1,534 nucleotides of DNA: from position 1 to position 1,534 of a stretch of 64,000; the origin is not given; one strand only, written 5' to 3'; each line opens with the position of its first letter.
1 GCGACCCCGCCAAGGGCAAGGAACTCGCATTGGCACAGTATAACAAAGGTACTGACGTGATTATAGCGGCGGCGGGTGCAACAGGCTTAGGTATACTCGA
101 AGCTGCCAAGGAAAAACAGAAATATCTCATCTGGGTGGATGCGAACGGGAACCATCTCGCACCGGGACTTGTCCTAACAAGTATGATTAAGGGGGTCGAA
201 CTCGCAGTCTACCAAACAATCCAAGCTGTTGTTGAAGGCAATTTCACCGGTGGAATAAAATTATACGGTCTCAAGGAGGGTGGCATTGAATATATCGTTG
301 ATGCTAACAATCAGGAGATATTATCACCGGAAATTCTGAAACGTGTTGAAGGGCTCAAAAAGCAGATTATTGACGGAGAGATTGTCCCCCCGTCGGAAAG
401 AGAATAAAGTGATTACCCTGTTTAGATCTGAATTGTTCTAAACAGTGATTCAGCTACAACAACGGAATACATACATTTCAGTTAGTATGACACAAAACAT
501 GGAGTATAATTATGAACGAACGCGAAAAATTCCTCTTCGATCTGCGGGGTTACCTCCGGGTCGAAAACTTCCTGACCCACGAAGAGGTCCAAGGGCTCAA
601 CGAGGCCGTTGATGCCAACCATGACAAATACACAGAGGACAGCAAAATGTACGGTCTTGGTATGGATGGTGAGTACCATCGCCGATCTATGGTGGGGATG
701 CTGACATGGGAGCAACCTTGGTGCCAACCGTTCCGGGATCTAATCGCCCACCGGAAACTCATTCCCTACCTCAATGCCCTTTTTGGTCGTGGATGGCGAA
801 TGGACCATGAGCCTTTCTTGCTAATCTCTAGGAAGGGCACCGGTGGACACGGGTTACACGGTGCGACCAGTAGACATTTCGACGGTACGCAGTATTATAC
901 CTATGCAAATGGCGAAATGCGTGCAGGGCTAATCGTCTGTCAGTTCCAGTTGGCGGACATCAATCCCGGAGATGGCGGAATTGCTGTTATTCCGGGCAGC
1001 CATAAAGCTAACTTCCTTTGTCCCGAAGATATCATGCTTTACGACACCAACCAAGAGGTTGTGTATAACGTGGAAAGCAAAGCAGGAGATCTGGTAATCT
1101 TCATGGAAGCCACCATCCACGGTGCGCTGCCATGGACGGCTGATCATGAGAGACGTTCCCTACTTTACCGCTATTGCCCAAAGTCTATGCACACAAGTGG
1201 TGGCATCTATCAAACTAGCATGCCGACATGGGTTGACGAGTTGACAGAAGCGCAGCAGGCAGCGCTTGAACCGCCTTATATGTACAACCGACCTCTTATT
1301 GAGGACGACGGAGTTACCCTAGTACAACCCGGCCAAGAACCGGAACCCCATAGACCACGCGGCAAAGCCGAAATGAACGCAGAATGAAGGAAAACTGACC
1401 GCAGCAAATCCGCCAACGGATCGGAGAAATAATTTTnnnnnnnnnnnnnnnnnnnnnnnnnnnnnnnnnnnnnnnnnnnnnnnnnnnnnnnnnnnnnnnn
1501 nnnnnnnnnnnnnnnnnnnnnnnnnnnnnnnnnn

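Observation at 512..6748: Two consecutive PhyH-dioxygenase plus membrane-protein gene pairs suggest a recurring functional module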

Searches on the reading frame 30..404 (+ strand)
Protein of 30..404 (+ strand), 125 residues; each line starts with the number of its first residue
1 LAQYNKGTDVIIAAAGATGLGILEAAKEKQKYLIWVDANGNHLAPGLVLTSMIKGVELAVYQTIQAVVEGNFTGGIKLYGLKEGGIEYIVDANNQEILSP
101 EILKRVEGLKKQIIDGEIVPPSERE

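Call 3: search_protein_families(library=pfam, proteins=[window:30-404:+], max_evalue=0.01)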
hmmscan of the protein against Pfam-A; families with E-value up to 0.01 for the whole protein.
window:30-404:+ (125 aa): 1 family
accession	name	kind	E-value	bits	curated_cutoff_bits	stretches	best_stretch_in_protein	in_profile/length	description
PF02608.20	Bmp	-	1.2e-19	70.9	24.1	1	4-120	180-297/301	ABC transporter substrate-binding protein PnrA-like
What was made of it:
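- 30..407 (+): 3' part of an orphan Bmp/PnrA-like solute-binding protein gene. It is cut by the window edge. It lies directly upstream of PhyH1. Pfam Bmp, 70.9 bits (call 3).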

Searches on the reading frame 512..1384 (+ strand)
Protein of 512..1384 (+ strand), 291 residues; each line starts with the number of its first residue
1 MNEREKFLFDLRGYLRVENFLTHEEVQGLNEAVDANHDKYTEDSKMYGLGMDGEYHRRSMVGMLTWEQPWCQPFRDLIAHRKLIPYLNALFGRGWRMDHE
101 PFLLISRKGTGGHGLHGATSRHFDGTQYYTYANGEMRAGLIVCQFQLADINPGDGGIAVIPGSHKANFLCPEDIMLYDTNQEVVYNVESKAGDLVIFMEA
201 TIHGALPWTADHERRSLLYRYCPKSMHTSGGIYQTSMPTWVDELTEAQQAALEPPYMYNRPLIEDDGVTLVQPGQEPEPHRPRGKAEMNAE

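Call 3: search_protein_families(library=pfam, proteins=[window:512-1384:+], max_evalue=0.01)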
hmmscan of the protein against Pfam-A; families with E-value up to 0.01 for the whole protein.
window:512-1384:+ (291 aa): 2 families
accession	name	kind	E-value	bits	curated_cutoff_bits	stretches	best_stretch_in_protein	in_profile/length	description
PF05721.19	PhyH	-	1.2e-16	62.1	22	1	9-215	1-212/213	Phytanoyl-CoA dioxygenase (PhyH)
PF13640.12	2OG-FeII_Oxy_3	-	0.00063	21.1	27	1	119-217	12-93/98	2OG-Fe(II) oxygenase superfamily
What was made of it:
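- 512..1387 (+): PhyH1: a PhyH-family Fe(II)/2-oxoglutarate dioxygenase. It belongs to an orthogroup conserved at 57-70% identity across phyla. PF05721, 62.1 bits (call 3).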

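Call 37: find_homologous_proteins(query=window:512-1384:+, max_evalue=1e-10)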
Query window:512-1384:+ (291 aa): 728 proteins with E <= 1e-10 among 1330 candidates; the best 120 are listed.
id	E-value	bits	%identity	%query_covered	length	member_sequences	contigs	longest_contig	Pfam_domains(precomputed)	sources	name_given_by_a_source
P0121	2.4e-136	472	70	99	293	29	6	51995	PF05721.20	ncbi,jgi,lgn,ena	-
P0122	1.5e-135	469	70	99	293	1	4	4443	PF05721.20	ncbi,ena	-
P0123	1.8e-133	463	69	99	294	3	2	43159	PF05721.20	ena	-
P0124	6.3e-133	461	68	99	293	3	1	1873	PF05721.20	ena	-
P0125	1.3e-132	460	68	99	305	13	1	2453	PF05721.20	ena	-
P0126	5.3e-132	458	67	99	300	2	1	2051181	PF05721.20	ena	-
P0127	8.3e-132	457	67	99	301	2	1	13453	PF05721.20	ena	-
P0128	1.7e-131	456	68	99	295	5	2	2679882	PF05721.20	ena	-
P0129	3.2e-130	452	69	95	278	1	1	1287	PF05721.20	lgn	-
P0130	1.0e-128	447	67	99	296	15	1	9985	PF05721.20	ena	-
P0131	1.9e-128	446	65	99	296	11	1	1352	PF05721.20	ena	-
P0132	2.7e-128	446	67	95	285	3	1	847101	PF05721.20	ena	-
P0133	3.7e-128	445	66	95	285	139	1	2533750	PF05721.20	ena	-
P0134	4.8e-128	445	66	99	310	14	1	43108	PF05721.20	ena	-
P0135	1.0e-127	444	67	99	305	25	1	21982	PF05721.20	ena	-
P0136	2.6e-127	442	66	98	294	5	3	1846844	PF05721.20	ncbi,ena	-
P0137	2.9e-127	442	66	99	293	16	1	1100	PF05721.20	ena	-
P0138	4.4e-127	442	66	95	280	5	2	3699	PF05721.20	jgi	jgi:hypothetical protein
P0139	1.2e-126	440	64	99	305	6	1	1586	PF05721.20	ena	-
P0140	2.4e-126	439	67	95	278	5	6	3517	PF05721.20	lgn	-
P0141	2.1e-125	436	67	95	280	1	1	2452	PF05721.20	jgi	-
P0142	2.3e-125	436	66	95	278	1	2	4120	PF05721.20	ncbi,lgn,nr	ncbi:MAG: phytanoyl-CoA dioxygenase family protein [Chloroflexi bacterium]|nr:phytanoyl-CoA dioxygen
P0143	2.4e-125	436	64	98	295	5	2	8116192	PF05721.20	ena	-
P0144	3.4e-125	435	64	99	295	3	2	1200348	PF05721.20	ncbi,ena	-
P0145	5.4e-125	435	67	95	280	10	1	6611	PF05721.20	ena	-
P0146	7.5e-125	434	66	95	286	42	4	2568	PF05721.20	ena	-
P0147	1.3e-124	433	66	95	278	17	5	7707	PF05721.20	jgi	-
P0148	1.6e-124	433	65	99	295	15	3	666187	PF05721.20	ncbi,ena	-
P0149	1.9e-124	433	67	95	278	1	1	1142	PF05721.20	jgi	-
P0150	2.1e-124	433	65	98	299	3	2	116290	PF05721.20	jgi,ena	jgi:ectoine hydroxylase-related dioxygenase (phytanoyl-CoA dioxygenase family)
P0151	2.5e-124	433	66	95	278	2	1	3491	PF05721.20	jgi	jgi:hypothetical protein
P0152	2.6e-124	433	64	99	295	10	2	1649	PF05721.20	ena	-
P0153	3.5e-124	432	66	95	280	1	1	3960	PF05721.20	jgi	jgi:ectoine hydroxylase-related dioxygenase (phytanoyl-CoA dioxygenase family)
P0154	4.4e-124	432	65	99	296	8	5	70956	PF05721.20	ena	-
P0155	6.2e-124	431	64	99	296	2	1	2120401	PF05721.20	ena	-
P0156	6.4e-124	431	67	95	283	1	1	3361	PF05721.20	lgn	-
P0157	7.1e-124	431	65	99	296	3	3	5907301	PF05721.20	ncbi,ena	-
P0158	1.5e-123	430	64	97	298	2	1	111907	PF05721.20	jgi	jgi:ectoine hydroxylase-related dioxygenase (phytanoyl-CoA dioxygenase family)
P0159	1.8e-123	430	65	95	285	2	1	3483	PF05721.20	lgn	-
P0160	2.3e-123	429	64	99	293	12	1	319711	PF05721.20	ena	-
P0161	2.9e-123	429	64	99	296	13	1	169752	PF05721.20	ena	-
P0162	3.0e-123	429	64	99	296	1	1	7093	PF05721.20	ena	-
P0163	3.6e-123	429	66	94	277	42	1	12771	PF05721.20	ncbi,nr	ncbi:MAG: hypothetical protein CME24_19085 [Gemmatimonadetes bacterium]|nr:hypothetical protein [Gem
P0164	3.6e-123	429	63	98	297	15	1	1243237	PF05721.20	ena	-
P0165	6.5e-123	428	65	95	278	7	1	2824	PF05721.20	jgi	-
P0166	1.2e-122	427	64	95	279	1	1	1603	PF05721.20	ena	-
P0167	2.3e-122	426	64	98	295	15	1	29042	PF05721.20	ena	-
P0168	4.0e-122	425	66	95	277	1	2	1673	PF05721.20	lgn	-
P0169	6.1e-121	421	62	99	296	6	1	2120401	PF05721.20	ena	-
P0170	8.3e-121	421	63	99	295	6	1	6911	PF05721.20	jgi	jgi:hypothetical protein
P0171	1.1e-120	421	64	94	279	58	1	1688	PF05721.20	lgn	-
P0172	2.7e-120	419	65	94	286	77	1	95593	PF05721.20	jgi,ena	-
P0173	2.7e-120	419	66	94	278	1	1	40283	PF05721.20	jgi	jgi:hypothetical protein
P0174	8.0e-120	418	64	95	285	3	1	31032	PF05721.20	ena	-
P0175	4.7e-119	415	65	95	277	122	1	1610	PF05721.20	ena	-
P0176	4.2e-118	412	63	94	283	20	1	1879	PF05721.20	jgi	jgi:ectoine hydroxylase-related dioxygenase (phytanoyl-CoA dioxygenase family)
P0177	6.1e-118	412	61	99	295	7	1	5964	PF05721.20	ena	-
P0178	6.6e-118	411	62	99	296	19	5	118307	PF05721.20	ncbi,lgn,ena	-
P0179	6.8e-118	411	61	94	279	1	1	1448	PF05721.20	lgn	-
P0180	6.9e-118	411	65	94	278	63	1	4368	PF05721.20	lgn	-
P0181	2.2e-117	410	63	95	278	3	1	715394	PF05721.20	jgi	jgi:hypothetical protein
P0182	3.1e-117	409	61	99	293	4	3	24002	PF05721.20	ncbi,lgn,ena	-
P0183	3.2e-117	409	65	94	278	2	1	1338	PF05721.20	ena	-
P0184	3.8e-117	409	61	99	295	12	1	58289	PF05721.20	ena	-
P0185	4.3e-117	409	65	92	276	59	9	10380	PF05721.20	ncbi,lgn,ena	-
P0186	4.7e-117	409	62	99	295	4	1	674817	PF05721.20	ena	-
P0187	5.6e-117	408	60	99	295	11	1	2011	PF05721.20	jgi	jgi:hypothetical protein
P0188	8.5e-117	408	64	94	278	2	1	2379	PF05721.20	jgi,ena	-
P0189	8.9e-117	408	62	95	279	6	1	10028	PF05721.20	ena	-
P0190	9.7e-117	408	64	95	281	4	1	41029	PF05721.20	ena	-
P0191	1.4e-116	407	62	95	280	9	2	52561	PF05721.20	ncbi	-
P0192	3.6e-116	406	61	95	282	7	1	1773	PF05721.20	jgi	jgi:Phytanoyl-CoA dioxygenase (PhyH)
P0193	3.6e-116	406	62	95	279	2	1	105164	PF05721.20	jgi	jgi:ectoine hydroxylase-related dioxygenase (phytanoyl-CoA dioxygenase family)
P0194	5.7e-116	405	63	94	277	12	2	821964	PF05721.20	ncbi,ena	-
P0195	7.5e-116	405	64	95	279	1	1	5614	PF05721.20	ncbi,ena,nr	ncbi:MAG: phytanoyl-CoA dioxygenase family protein [Candidatus Poribacteria bacterium]|nr:phytanoyl-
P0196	7.5e-116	405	63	94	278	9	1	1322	PF05721.20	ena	-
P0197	8.0e-116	405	62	95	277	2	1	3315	PF05721.20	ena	-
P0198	8.9e-116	405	62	95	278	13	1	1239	PF05721.20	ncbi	-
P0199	9.7e-116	404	64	95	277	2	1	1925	PF05721.20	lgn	-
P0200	4.0e-115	402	62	95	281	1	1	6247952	PF05721.20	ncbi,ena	-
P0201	4.7e-115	402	61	95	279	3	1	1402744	PF05721.20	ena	-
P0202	5.7e-115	402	62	96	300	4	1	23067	PF05721.20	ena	-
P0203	3.0e-114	399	63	94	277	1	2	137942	PF05721.20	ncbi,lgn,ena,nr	ncbi:MAG: hypothetical protein GKR89_21665 [Candidatus Latescibacteria bacterium]|nr:hypothetical pr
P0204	3.9e-114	399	61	95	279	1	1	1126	PF05721.20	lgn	-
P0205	4.5e-114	399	62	94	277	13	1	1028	PF05721.20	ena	-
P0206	9.5e-114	398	61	94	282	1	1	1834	PF05721.20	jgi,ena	-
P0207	2.0e-113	397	62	94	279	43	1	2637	PF05721.20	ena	-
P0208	3.8e-113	396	60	94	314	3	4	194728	PF05721.20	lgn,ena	-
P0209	5.3e-113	395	59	96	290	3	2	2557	PF05721.20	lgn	-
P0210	6.1e-113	395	61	94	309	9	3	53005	PF05721.20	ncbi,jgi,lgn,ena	-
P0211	8.2e-113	395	59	96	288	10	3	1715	PF05721.20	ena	-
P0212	2.2e-112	393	60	96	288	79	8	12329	PF05721.20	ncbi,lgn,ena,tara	tara:strand:- start:1763 stop:2629 length:867 start_codon:yes stop_codon:yes gene_type:complete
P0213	2.5e-112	393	59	95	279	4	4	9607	PF05721.20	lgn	-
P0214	3.4e-112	393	62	94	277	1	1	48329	PF05721.20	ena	-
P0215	3.5e-112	393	61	95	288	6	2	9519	PF05721.20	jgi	jgi:hypothetical protein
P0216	3.8e-112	393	61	95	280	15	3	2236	PF05721.20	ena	-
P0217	5.5e-112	392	60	95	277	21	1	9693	PF05721.20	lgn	-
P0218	6.3e-112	392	61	95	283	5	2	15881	PF05721.20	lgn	-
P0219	6.4e-112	392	60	95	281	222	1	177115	PF05721.20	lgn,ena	-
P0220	3.0e-111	390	60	95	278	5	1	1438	PF05721.20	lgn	-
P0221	3.7e-111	389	58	96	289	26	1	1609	PF05721.20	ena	-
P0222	4.1e-111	389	59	96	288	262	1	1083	PF05721.20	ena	-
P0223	4.6e-111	389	61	95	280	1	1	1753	PF05721.20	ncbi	-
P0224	6.0e-111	389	60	95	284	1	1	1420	PF05721.20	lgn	-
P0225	8.0e-111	388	61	94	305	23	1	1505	PF05721.20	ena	-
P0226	1.2e-110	388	60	95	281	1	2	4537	PF05721.20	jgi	jgi:ectoine hydroxylase-related dioxygenase (phytanoyl-CoA dioxygenase family)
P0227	1.3e-110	388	59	96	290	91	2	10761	PF05721.20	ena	-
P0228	1.4e-110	387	57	96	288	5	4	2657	PF05721.20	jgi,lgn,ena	jgi:ectoine hydroxylase-related dioxygenase (phytanoyl-CoA dioxygenase family)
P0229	1.9e-110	387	60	95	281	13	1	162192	PF05721.20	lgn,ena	-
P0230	2.5e-110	387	59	95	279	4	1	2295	PF05721.20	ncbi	ncbi:MAG: phytanoyl-CoA dioxygenase family protein [Chloroflexota bacterium]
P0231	2.9e-110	386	59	96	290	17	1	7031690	PF05721.20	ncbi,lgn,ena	-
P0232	2.9e-110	386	60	95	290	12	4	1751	PF05721.20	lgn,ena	-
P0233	3.6e-110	386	59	96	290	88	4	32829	PF05721.20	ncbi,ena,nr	ncbi:hypothetical protein CMK17_12410 [Candidatus Poribacteria bacterium]|nr:hypothetical protein [C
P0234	4.2e-110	386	59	96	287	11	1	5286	PF05721.20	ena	-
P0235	4.8e-110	386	60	95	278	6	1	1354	PF05721.20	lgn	-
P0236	7.6e-110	385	60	95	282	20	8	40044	PF05721.20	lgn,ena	-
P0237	7.8e-110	385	57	96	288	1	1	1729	PF05721.20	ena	-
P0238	8.2e-110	385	60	95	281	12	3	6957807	PF05721.20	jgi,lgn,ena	jgi:hypothetical protein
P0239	1.1e-109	384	59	95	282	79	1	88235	PF05721.20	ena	-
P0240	1.6e-109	384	61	95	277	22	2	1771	PF05721.20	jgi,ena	jgi:ectoine hydroxylase-related dioxygenase (phytanoyl-CoA dioxygenase family)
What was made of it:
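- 512..1387 (+): Homologues are listed in call 37.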

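Call 39: find_encoding_contigs(protein=P0121, flank=4000, max_places=3)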
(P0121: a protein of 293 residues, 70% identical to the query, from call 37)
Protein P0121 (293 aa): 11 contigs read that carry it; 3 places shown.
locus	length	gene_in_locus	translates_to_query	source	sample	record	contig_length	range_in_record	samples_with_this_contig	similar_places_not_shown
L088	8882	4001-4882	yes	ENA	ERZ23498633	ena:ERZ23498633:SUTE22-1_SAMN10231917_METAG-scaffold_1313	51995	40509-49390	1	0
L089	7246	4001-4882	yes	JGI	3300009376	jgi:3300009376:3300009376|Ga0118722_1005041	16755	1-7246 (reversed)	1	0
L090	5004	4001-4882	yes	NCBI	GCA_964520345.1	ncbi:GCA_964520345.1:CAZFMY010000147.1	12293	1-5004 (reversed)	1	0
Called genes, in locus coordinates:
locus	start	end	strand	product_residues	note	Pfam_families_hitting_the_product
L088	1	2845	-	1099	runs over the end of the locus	-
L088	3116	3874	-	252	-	PF13350:Y_phosphatase3, PF22784:PTP-SAK (faint)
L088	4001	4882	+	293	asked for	PF05721:PhyH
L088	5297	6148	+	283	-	PF05721:PhyH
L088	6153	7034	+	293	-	PF05721:PhyH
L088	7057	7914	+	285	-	PF05721:PhyH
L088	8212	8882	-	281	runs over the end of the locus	PF00795:CN_hydrolase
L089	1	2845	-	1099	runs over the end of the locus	-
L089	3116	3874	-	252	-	PF13350:Y_phosphatase3, PF22784:PTP-SAK (faint)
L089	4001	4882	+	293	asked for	PF05721:PhyH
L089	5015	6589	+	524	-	-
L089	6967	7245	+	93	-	?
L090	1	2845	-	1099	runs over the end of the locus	-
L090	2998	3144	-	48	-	-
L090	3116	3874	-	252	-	PF13350:Y_phosphatase3, PF22784:PTP-SAK (faint)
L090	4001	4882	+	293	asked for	PF05721:PhyH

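Call 40: find_encoding_contigs(protein=P0128, flank=4000, max_places=2)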
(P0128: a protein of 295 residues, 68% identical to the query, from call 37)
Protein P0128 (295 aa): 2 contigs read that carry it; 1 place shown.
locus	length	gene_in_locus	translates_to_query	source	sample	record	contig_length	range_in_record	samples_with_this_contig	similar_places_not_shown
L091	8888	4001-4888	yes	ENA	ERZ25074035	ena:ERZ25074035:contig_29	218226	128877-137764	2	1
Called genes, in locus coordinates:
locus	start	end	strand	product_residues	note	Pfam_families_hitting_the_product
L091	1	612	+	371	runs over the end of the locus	PF01547:SBP_bac_1 (weak)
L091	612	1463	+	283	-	PF22814:WelO5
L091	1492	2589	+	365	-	PF02746:MR_MLE_N, PF13378:MR_MLE_C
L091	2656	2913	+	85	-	-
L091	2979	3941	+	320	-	PF13350:Y_phosphatase3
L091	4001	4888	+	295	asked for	PF05721:PhyH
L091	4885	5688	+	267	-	PF05721:PhyH (faint)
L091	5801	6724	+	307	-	PF00248:Aldo_ket_red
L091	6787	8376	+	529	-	-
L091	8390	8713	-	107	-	-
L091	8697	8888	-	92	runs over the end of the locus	-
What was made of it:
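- The WelO5-enolase pair is preceded by an ABC solute-binding protein gene in L091 (call 40).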

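Call 41: find_encoding_contigs(protein=P0200, flank=4000, max_places=2)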
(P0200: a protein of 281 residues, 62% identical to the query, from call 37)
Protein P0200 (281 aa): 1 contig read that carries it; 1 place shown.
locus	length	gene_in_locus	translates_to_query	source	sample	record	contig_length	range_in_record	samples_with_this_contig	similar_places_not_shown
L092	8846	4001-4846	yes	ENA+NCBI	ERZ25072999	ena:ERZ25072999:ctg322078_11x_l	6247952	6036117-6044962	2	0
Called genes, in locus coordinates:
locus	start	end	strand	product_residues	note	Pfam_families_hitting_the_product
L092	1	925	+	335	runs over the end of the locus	PF19300:BPD_transp_1_N (weak), PF00528:BPD_transp_1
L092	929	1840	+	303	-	PF00528:BPD_transp_1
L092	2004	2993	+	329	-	PF00005:ABC_tran, PF08352:oligo_HPY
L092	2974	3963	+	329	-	PF00005:ABC_tran, PF08352:oligo_HPY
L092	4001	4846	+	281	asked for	PF05721:PhyH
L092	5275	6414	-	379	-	PF01636:APH (weak), PF02958:EcKL (weak)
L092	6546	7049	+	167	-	PF13565:HTH_32, PF13592:HTH_33 (weak)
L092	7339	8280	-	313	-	PF05721:PhyH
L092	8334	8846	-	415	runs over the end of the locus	PF01120:Alpha_L_fucos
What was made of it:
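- PhyH1 orthologues at 70%, 68% and 62% lie beside a Y_phosphatase3 gene, tandem PhyH genes or an Opp-type ABC importer (calls 39-41). One PhyH1 orthologue directly follows an Opp-type ABC importer (L092, call 41).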

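Call 54: search_solved_structures(query=window:512-1384:+, max_evalue=0.01)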
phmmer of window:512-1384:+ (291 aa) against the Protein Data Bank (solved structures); distinct sequences matched with E-value up to 0.01: 3.
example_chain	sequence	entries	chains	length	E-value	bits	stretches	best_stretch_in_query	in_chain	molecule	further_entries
4xc9_A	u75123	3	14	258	9.8e-05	25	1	126-223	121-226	oxidase/hydroxylase | Putative oxidase/hydroxylase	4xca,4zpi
4xcb_A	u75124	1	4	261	0.0001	25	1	126-223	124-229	oxidase/hydroxylase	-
8zyb_E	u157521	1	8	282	0.0076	18.8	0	13-236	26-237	DhiD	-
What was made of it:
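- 512..1387 (+): The closest solved relatives are very remote (call 54).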

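Call 58: search_protein_families(library=pfam, proteins=[L089:5015-6586:+], max_evalue=0.001)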
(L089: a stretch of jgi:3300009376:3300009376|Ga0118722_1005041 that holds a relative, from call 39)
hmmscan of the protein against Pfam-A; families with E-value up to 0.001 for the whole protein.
L089:5015-6586:+ (524 aa): 0 families
